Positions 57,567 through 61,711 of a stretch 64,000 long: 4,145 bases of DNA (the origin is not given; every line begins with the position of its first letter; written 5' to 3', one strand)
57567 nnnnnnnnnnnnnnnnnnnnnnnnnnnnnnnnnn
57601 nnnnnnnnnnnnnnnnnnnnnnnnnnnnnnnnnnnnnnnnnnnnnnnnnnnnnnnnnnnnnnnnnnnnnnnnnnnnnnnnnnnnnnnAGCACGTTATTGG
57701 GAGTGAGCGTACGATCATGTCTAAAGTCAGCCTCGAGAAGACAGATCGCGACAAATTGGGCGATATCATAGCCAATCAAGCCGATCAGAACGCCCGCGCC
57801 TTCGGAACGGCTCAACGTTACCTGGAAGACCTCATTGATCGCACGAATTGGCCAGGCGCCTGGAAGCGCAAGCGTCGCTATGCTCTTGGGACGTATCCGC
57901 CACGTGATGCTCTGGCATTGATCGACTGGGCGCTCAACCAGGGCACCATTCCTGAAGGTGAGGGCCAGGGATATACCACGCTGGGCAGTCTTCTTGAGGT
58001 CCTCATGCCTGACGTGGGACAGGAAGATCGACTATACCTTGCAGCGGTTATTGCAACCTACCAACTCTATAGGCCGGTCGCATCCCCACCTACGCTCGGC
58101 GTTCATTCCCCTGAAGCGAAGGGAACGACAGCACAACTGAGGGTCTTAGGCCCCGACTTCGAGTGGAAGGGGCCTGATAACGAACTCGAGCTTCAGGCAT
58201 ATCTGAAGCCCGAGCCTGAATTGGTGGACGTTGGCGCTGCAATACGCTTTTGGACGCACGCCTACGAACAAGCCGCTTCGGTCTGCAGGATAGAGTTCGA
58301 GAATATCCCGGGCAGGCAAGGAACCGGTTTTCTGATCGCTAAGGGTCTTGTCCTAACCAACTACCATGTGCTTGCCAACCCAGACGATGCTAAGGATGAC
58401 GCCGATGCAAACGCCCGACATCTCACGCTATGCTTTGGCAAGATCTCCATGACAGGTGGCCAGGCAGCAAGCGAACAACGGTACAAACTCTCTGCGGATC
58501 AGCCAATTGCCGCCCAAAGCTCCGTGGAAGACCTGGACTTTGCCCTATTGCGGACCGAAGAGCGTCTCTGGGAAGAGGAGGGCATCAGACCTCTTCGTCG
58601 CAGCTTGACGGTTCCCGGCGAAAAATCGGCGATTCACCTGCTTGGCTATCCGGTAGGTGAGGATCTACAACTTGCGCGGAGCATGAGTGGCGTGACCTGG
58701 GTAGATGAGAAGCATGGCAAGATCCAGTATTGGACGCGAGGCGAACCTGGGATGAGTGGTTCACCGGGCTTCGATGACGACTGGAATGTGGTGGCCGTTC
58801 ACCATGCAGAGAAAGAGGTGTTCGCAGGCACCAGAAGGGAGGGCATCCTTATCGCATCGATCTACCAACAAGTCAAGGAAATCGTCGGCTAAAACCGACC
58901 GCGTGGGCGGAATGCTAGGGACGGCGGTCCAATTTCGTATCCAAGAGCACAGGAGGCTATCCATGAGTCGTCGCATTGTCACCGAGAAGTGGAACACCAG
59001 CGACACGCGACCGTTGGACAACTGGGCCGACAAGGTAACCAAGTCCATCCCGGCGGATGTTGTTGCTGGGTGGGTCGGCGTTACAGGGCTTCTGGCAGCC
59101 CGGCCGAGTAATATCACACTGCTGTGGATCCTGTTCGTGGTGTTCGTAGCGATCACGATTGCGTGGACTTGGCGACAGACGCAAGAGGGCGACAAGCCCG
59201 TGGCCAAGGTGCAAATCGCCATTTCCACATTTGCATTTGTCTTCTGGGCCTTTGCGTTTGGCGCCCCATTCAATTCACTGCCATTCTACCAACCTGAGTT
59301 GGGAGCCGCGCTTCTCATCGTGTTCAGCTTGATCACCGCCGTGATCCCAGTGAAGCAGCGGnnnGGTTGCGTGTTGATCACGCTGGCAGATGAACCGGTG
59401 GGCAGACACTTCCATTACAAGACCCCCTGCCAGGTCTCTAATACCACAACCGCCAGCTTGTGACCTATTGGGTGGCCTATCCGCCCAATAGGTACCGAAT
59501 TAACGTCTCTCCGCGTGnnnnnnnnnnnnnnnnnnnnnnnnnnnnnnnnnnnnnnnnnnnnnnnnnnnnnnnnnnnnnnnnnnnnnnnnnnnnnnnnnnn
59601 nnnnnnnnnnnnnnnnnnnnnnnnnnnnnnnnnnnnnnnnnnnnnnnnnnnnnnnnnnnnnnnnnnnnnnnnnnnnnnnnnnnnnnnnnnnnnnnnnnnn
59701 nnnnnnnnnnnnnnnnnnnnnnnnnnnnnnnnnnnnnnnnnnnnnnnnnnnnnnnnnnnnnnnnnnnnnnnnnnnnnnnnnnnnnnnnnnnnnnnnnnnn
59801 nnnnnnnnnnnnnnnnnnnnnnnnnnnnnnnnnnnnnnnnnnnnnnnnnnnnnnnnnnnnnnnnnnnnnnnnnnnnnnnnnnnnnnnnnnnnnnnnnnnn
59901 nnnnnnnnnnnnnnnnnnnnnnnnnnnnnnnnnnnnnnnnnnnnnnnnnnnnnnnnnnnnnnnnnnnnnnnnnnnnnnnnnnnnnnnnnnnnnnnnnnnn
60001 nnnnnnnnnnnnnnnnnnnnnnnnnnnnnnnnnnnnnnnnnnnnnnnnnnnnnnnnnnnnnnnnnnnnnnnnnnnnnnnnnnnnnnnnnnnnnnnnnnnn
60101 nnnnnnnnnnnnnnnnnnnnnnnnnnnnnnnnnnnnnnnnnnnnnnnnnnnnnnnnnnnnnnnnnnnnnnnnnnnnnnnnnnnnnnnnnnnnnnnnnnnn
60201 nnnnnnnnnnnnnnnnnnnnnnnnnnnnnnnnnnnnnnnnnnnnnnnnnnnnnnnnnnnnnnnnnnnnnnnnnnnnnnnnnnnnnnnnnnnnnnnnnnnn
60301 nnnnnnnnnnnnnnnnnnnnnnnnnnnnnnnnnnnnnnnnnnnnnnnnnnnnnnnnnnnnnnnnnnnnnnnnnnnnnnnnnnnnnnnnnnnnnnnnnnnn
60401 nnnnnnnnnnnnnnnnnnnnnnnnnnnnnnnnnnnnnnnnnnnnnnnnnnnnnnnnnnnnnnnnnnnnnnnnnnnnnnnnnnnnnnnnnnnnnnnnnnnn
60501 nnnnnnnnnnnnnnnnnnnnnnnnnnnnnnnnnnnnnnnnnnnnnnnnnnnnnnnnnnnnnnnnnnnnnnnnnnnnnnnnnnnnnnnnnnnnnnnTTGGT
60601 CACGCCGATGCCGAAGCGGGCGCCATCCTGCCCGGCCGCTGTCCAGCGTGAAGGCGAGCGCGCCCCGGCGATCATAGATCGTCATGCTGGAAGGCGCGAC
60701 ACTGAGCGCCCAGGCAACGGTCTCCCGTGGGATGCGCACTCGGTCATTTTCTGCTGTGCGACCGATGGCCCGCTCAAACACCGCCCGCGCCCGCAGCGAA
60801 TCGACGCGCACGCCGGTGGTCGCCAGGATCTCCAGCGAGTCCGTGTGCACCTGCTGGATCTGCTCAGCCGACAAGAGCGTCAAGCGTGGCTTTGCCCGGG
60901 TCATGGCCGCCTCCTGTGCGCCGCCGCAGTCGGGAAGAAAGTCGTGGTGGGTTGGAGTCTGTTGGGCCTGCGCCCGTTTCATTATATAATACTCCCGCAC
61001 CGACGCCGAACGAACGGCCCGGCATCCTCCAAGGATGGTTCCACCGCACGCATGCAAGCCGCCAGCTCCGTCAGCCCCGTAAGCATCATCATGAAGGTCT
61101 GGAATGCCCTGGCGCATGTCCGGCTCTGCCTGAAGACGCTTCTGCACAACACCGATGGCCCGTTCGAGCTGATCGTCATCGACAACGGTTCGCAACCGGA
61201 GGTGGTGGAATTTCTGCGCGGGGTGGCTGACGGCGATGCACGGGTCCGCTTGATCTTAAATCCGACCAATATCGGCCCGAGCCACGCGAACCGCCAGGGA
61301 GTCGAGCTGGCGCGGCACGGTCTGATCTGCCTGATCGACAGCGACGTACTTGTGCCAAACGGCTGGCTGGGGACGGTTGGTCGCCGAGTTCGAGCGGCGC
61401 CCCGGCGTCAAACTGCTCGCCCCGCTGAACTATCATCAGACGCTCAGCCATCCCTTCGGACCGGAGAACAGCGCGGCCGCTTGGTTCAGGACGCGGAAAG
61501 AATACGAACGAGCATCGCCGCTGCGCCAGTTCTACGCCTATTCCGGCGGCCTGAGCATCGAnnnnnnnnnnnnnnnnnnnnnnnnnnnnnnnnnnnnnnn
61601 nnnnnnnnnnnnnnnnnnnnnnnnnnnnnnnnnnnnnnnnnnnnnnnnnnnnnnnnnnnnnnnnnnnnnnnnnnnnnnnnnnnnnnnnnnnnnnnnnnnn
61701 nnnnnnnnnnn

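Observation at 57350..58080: Homologous ~100-aa domain at the C-terminus of one protein and the N-terminus of the next (adaptor pair)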

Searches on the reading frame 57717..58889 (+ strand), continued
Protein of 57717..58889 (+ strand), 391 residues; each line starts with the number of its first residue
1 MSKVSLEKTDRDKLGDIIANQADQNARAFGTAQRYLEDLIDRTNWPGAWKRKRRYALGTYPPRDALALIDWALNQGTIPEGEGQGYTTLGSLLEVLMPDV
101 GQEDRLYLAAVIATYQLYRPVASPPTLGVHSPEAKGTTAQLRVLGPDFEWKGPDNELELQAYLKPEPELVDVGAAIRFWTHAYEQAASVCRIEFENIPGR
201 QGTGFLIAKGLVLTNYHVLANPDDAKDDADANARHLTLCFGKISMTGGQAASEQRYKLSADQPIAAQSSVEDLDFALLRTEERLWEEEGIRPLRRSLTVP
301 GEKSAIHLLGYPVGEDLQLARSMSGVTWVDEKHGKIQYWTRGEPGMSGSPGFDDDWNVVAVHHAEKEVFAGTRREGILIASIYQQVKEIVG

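Call 81: find_encoding_contigs(protein=P0035, flank=5000, max_places=2)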
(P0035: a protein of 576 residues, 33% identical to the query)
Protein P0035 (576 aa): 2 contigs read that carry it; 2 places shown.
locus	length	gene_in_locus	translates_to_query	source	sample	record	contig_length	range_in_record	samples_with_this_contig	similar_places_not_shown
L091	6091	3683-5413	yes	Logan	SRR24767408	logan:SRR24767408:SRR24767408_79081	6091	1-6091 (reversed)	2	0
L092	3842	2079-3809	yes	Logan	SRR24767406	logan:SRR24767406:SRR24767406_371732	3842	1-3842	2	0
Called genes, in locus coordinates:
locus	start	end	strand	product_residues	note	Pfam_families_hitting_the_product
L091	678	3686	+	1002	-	PF20308:TPR-S, PF01734:Patatin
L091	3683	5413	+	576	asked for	PF13365:Trypsin_2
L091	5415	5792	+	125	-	-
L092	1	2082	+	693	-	?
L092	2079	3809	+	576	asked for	PF13365:Trypsin_2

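Call 98: search_solved_structures(query=window:57717-58889:+, max_evalue=0.001)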
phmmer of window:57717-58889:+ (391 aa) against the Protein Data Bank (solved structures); distinct sequences matched with E-value up to 0.001: 0.

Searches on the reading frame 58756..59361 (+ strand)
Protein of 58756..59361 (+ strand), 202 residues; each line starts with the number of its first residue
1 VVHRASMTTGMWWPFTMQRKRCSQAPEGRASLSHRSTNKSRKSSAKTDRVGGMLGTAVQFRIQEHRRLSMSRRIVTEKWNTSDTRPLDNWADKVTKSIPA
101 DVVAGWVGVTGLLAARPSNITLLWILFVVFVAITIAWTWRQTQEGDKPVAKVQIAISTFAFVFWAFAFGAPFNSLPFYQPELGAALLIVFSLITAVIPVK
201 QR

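Call 4: search_protein_families(library=pfam, proteins=[window:58756-59361:+], max_evalue=1)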
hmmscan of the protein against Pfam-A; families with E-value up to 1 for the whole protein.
window:58756-59361:+ (202 aa): 1 family
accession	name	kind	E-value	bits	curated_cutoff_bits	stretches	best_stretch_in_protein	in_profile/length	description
PF20176.3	DUF6541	-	0.018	13.8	29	1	100-178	268-350/646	Family of unknown function (DUF6541)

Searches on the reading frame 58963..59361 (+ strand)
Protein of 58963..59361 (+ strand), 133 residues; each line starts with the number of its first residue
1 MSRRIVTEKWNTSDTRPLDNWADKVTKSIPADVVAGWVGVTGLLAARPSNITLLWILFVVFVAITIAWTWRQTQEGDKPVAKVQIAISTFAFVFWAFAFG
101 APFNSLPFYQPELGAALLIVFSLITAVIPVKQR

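Call 31: search_protein_families(library=pfam, proteins=[window:58963-59361:+], max_evalue=1)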
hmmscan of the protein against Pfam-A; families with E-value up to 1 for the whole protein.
window:58963-59361:+ (133 aa): 2 families
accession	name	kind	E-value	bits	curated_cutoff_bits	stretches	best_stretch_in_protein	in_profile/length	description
PF20176.3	DUF6541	-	0.0067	15.2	29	1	31-109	268-350/646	Family of unknown function (DUF6541)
PF19865.4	DUF6338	-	0.73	9.8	26.5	1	38-75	70-109/205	Family of unknown function (DUF6338)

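Call 32: search_protein_families(library=padloc, proteins=[window:58963-59361:+], max_evalue=0.1)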
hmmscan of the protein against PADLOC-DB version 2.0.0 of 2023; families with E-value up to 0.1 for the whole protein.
window:58963-59361:+ (133 aa): 1 family
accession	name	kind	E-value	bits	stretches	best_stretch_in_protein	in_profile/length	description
PDLC01991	CARF_m8--CARF_LolE_TM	-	0.049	9.7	1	46-130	71-151/810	-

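Call 61: find_related_loci(query=A5, collection=genome_contigs, flank=6000)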
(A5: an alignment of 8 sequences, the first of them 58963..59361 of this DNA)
Query A5 (133 aa) in genome_contigs; peptide patterns used: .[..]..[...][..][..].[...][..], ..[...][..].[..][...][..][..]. (x = any residue, [..] = any of these).
232 stretches matched a pattern; 130 encode a relative of the query (tblastn E <= 1e-3); the best 80 are kept; 80 distinct loci.
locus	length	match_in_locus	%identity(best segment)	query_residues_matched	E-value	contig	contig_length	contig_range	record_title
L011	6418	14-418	46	1-128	8e-35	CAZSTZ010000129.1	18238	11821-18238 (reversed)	MAG TPA_asm: uncultured bacterium isolate binchicken_co405_168 genome assembly, contig: NODE_4494_length_18238_cov_11.50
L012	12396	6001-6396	49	1-129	7e-34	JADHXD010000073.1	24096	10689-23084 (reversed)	MAG: Anaerolineae bacterium isolate BS750m-G44 BS-750m-C2899, whole genome shotgun sequence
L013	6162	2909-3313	47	1-132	7e-34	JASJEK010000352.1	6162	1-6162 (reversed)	MAG: Xenococcaceae cyanobacterium MO_234.B1 MO_234.c_4729, whole genome shotgun sequence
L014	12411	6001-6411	46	1-133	2e-33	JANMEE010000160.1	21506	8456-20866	MAG: Dolichospermum sp. OTE_75_concoct_329_sub OTE_75_k141_2046394, whole genome shotgun sequence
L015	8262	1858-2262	46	1-132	2e-33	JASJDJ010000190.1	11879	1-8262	MAG: Xenococcaceae cyanobacterium MO_188.B32 MO_188.c_6334, whole genome shotgun sequence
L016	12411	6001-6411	44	1-133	3e-33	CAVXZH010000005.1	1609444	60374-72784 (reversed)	MAG: uncultured cyanobacterium isolate MFD02979.bin.2.46 genome assembly, contig: contig_37758, whole genome shotgun seq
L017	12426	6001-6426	47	1-133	6e-33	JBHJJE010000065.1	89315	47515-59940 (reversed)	MAG: Mastigocoleus sp. isolate pac_S11C2856_1 S11Ck141_1794924, whole genome shotgun sequence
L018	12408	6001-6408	45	1-132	1e-32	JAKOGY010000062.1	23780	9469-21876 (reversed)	Dolichospermum sp. ST_sed8 NODE_62_length_23780_cov_4.360250, whole genome shotgun sequence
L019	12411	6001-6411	44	1-133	3e-32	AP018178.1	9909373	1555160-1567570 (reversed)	Calothrix sp. NIES-2100 DNA, nearly complete genome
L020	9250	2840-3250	42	1-133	4e-32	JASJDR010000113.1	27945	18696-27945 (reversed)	MAG: Xenococcus sp. MO_188.B8 MO_188.c_1947, whole genome shotgun sequence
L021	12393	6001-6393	42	1-128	6e-32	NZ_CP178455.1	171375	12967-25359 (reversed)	Anabaena azotica SJ-1 plasmid punname1, complete sequence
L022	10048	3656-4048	41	1-128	2e-31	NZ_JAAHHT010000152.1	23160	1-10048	MAG: Okeania sp. SIO3I5 3I5_NODE_152, whole genome shotgun sequence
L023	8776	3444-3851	42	1-132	3e-31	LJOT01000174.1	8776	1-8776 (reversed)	MAG: Anabaena sp. CRKS33 650, whole genome shotgun sequence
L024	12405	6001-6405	47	1-132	2e-31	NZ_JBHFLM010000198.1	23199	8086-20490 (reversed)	Pelatocladus sp. BLCC-F211 bin3.fa-198, whole genome shotgun sequence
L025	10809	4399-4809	43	1-133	1e-30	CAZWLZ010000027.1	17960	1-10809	MAG TPA_asm: uncultured bacterium isolate SRP242652_co1_31 genome assembly, contig: NODE_2700_length_17960_cov_7.764256,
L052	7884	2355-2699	41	19-132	7e-22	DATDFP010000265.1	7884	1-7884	MAG TPA_asm: Gemmatimonadales bacterium isolate SMAG_U229 k141_241248, whole genome shotgun sequence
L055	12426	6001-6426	38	1-132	1e-21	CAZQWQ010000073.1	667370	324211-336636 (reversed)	MAG TPA_asm: uncultured Gemmatimonadaceae bacterium isolate binchicken_co165_283 genome assembly, contig: k141_1844928,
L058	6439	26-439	40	1-132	3e-21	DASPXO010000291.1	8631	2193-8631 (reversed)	MAG TPA_asm: Gemmatimonadales bacterium isolate SMAG_U11569 k141_1004818, whole genome shotgun sequence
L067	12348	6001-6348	39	18-132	4e-20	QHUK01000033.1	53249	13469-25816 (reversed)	MAG: Gemmatimonadetes bacterium isolate AG3 14_0919_02_20cm_scaffold_198_curated, whole genome shotgun sequence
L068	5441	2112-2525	40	1-132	2e-19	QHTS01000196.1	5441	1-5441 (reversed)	MAG: Gemmatimonadetes bacterium isolate AG46 14_0903_13_30cm_scaffold_2523840_curated, whole genome shotgun sequence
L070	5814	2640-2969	39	19-128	8e-19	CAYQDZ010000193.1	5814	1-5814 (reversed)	MAG TPA_asm: uncultured Bacteroidales bacterium isolate binchicken_co116_374 genome assembly, contig: NODE_17054_length_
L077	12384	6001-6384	37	3-128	4e-18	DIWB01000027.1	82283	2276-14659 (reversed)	MAG TPA_asm: Bacteroidales bacterium UBA6117 UBA6117_contig_15576, whole genome shotgun sequence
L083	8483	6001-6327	37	19-128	2e-16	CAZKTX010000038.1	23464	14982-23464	MAG TPA_asm: uncultured Rikenellaceae bacterium isolate SRP220891_co1_349 genome assembly, contig: NODE_4146_length_2346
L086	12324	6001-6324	35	19-128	2e-15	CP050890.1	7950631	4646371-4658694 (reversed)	MAG: Thiohalocapsa sp. PB-PSB1 isolate PB-PSB1-LS01-2011a chromosome, complete genome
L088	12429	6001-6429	41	1-126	4e-15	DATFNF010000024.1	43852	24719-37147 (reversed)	MAG TPA_asm: Trueperaceae bacterium isolate SMAG_U9244 k141_45756, whole genome shotgun sequence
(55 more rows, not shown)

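Call 64: search_protein_families(library=ncbifam, proteins=[window:58963-59361:+], max_evalue=0.01)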
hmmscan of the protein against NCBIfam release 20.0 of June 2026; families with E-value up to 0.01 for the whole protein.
window:58963-59361:+ (133 aa): 0 families

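Call 73: search_protein_families(library=pfam, alignment_id=A5, max_evalue=10)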
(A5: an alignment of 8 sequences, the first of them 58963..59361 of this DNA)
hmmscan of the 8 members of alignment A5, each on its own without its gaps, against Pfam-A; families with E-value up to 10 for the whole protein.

A. member 1, window:58963-59361:+ (133 aa): 3 families
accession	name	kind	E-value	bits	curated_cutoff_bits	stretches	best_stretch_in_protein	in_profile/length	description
PF20176.3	DUF6541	-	0.0067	15.2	29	1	31-109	268-350/646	Family of unknown function (DUF6541)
PF19865.4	DUF6338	-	0.73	9.8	26.5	1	38-75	70-109/205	Family of unknown function (DUF6338)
PF06570.16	DUF1129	-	2.1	8.3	29.1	1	51-128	115-194/207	Protein of unknown function (DUF1129)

B. families by the number of members that match (of 8 scanned): 24 families
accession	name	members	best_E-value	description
PF06570.16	DUF1129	5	0.053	Protein of unknown function (DUF1129)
PF16079.10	Phage_holin_5_2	2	0.072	Phage holin family Hol44, in holin superfamily V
PF09843.14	DUF2070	2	0.54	Predicted membrane protein (DUF2070)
PF04932.20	Wzy_C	1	0.0042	O-Antigen ligase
PF11158.13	DUF2938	1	0.0064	Protein of unknown function (DUF2938)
PF20176.3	DUF6541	1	0.0067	Family of unknown function (DUF6541)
PF12576.13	DUF3754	1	0.048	Protein of unknown function (DUF3754)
PF08370.16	PDR_assoc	1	0.065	Plant PDR ABC transporter associated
PF00335.26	Tetraspanin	1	0.068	Tetraspanin family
PF24709.1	DUF7670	1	0.087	Domain of unknown function (DUF7670)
PF02419.22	PsbL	1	0.13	PsbL protein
PF07123.17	PsbW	1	0.14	Photosystem II reaction centre W protein (PsbW)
PF20389.3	DUF6684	1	0.15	Family of unknown function (DUF6684)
PF06305.16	LapA_dom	1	0.18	Lipopolysaccharide assembly protein A domain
PF04955.18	HupE_UreJ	1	0.18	HupE / UreJ protein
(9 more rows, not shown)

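Call 87: find_related_loci(query=A5, collection=viral_contigs, flank=5000)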
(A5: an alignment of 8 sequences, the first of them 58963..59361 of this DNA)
Query A5 (133 aa) in viral_contigs; peptide patterns used: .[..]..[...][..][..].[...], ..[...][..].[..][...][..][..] (x = any residue, [..] = any of these).
46 stretches matched a pattern; 2 encode a relative of the query (tblastn E <= 1e-3); 2 distinct loci.
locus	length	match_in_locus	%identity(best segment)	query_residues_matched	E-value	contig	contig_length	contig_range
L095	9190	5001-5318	26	19-128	3e-12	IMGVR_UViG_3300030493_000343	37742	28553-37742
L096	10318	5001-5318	26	19-128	3e-12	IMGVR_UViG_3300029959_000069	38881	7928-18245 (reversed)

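Call 90: search_protein_families(library=pfam, proteins=[L052:2808-4250:+, L058:446-1831:+, L067:6355-7704:+, L068:2532-3863:+, L077:4271-5944:+, L083:4213-5886:+, L055:4269-5810:+, L088:6451-8139:+, L086:4873-5751:+, L070:899-2269:+], max_evalue=0.001)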
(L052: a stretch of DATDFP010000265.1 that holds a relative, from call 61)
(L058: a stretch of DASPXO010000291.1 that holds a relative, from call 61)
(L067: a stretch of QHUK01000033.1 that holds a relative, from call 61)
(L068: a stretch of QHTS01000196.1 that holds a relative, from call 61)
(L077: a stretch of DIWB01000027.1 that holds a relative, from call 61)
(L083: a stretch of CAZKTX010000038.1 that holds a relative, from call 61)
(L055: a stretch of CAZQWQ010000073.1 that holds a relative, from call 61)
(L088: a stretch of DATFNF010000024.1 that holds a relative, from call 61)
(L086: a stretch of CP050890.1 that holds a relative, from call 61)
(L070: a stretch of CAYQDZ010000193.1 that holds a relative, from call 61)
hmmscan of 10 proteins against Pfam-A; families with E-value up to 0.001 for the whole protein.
L052:2808-4250:+ (481 aa): 0 families

L058:446-1831:+ (462 aa): 1 family
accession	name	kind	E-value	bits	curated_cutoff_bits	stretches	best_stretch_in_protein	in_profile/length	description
PF00082.27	Peptidase_S8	-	3.7e-22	79.4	21.8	1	159-432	1-288/288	Subtilase family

L067:6355-7704:+ (450 aa): 1 family
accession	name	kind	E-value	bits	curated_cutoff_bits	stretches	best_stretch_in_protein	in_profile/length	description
PF00082.27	Peptidase_S8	-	7.2e-24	85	21.8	1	147-420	1-288/288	Subtilase family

L068:2532-3863:+ (444 aa): 1 family
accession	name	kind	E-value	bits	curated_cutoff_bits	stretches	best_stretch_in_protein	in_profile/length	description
PF00082.27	Peptidase_S8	-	2e-23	83.6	21.8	1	147-420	1-288/288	Subtilase family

L077:4271-5944:+ (558 aa): 1 family
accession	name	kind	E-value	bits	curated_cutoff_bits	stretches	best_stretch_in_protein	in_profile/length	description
PF00082.27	Peptidase_S8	-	2.5e-45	155.4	21.8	1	223-519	1-288/288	Subtilase family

L083:4213-5886:+ (558 aa): 1 family
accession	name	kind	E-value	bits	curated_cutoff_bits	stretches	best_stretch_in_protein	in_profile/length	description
PF00082.27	Peptidase_S8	-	1.6e-48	165.9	21.8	1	223-519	1-288/288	Subtilase family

L055:4269-5810:+ (514 aa): 0 families

L088:6451-8139:+ (563 aa): 0 families

L086:4873-5751:+ (293 aa): 4 families
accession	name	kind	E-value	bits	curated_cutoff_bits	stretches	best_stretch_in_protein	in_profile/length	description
PF01609.27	DDE_Tnp_1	-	1.6e-27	97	23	1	123-265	2-184/200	Transposase DDE domain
PF13340.11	DUF4096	-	6.4e-25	87.6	34.3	1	33-107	1-75/76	Putative transposase of IS4/5 family (DUF4096)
PF13586.12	DDE_Tnp_1_2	-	7.3e-11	42.8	29.2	1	201-281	1-84/86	Transposase DDE domain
PF13612.12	DDE_Tnp_1_3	-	4.5e-05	23.9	27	1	155-237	45-120/155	Transposase DDE domain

L070:899-2269:+ (457 aa): 2 families
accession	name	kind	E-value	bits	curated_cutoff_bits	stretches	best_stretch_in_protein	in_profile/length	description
PF00082.27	Peptidase_S8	-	4.7e-44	151.3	21.8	1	31-314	2-288/288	Subtilase family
PF01483.27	P_proprotein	-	2.4e-15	56.8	21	1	368-454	3-85/86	Proprotein convertase P-domain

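Call 97: search_solved_structures(query=A5, max_evalue=1)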
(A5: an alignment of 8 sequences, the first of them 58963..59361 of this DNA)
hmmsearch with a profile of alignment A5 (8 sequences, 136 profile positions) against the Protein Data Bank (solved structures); distinct sequences matched with E-value up to 1: 0.

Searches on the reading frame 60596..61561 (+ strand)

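Call 79: search_protein_families(library=pfam, proteins=[window:60596-61561:+], max_evalue=0.001)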
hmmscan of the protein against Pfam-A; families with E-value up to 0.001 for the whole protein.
window:60596-61561:+ (322 aa): 2 families
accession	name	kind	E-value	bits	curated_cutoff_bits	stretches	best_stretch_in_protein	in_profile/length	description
PF00535.33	Glycos_transf_2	-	8.7e-18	65.2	23.3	1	163-261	1-99/168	Glycosyl transferase family 2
PF13641.12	Glyco_tranf_2_3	-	1.4e-05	25.6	27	1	162-260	3-106/230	Glycosyltransferase like family 2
